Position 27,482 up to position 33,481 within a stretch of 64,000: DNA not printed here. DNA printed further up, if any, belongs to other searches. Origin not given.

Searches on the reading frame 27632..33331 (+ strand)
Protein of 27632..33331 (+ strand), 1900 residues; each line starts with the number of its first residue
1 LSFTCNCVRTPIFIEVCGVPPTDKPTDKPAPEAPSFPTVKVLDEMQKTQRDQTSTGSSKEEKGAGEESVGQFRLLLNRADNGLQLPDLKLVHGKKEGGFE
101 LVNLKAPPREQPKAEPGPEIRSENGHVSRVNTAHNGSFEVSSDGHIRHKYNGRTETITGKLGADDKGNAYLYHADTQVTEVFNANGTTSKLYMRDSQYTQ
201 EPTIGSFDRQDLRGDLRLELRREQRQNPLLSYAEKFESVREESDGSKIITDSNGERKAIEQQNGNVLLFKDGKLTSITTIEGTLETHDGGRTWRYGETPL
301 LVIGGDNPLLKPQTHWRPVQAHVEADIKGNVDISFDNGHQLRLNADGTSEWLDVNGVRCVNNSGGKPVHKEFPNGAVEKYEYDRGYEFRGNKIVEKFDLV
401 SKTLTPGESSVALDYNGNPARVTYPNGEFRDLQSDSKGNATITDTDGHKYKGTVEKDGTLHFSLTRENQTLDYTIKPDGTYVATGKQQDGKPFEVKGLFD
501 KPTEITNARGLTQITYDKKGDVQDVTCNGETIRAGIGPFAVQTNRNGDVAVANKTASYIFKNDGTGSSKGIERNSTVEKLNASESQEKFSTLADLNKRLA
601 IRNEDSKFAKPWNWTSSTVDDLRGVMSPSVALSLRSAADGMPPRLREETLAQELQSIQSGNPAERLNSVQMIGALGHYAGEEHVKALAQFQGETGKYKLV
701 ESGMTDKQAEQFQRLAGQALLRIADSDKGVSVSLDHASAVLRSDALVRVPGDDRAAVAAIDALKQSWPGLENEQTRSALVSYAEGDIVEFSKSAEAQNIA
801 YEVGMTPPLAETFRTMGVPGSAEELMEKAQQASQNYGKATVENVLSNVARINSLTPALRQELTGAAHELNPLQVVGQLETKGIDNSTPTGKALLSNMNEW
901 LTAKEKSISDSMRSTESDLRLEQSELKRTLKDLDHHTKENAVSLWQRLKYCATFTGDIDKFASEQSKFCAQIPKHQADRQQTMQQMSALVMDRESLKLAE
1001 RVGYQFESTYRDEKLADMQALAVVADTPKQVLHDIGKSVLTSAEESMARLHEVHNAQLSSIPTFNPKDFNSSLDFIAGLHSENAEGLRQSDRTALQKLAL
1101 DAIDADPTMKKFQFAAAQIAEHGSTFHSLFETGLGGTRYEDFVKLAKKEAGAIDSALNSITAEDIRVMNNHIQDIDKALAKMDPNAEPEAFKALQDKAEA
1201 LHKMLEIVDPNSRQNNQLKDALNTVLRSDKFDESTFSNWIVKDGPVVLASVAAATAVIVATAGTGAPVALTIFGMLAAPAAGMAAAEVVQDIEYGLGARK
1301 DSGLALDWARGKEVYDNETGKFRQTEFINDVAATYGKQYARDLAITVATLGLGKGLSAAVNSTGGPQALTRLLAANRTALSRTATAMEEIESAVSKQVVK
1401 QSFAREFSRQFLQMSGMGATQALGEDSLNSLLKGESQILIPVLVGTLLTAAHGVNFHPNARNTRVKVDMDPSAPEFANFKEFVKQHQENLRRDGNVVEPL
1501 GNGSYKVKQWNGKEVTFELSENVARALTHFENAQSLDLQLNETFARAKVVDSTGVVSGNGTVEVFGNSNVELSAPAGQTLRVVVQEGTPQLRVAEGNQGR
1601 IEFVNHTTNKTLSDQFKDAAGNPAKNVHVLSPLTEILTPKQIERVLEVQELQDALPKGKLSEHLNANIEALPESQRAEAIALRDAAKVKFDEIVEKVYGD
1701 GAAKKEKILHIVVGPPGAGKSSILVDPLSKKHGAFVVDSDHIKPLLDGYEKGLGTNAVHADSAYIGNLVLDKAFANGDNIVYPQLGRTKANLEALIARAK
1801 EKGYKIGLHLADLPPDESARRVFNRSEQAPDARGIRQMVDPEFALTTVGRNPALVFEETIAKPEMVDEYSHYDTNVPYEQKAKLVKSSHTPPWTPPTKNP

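Call 54: search_protein_families(library=pfam, proteins=[window:27632-33331:+], max_evalue=0.0001)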
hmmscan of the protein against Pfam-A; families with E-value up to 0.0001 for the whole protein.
window:27632-33331:+ (1900 aa): 2 families
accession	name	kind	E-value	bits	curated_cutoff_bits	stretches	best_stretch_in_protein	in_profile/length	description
PF06414.18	Zeta_toxin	-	1.6e-10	41.2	22.3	1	1704-1836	13-152/199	Zeta toxin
PF13671.12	AAA_33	-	2e-09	38.3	27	1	1709-1831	1-124/143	AAA domain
